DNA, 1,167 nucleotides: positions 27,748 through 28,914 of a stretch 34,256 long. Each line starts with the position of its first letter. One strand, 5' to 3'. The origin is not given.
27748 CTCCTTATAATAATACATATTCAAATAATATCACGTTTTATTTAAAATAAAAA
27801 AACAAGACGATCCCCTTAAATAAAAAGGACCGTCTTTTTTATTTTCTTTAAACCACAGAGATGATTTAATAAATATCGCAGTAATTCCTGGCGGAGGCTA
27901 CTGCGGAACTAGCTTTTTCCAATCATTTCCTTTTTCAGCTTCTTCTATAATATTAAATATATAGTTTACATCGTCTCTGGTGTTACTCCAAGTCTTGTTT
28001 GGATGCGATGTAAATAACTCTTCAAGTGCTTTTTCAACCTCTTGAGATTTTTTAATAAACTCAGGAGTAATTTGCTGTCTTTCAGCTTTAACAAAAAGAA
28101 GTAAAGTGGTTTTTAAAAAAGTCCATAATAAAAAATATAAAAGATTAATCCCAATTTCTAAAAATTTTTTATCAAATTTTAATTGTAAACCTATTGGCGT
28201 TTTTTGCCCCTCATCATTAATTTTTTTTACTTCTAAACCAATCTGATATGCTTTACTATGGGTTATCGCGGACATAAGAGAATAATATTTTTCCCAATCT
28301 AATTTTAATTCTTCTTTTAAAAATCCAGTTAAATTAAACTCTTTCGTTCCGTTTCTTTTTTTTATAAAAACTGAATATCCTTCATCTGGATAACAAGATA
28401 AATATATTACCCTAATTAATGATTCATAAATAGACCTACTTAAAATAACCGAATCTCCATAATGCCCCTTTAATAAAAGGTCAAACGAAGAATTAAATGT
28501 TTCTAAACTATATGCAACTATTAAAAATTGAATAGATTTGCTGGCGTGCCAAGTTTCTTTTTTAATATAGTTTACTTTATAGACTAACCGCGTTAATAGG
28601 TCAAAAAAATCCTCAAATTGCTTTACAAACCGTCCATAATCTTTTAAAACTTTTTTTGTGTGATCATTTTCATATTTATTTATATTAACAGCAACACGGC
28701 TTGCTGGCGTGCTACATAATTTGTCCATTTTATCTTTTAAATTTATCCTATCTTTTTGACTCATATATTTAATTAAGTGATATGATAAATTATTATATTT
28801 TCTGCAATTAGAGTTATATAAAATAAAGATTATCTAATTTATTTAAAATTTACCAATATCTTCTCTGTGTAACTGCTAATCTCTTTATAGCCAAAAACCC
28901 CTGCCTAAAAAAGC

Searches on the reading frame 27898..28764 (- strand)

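Call 39: search_protein_families(library=pfam, proteins=[window:27898-28764:-], max_evalue=0.01)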
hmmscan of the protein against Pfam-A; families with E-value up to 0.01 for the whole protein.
window:27898-28764:- (288 aa): 1 family
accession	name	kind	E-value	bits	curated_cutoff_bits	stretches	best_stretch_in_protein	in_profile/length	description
PF18928.5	DUF5677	-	3.6e-06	27.6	27.1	1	81-213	6-140/166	Family of unknown function (DUF5677)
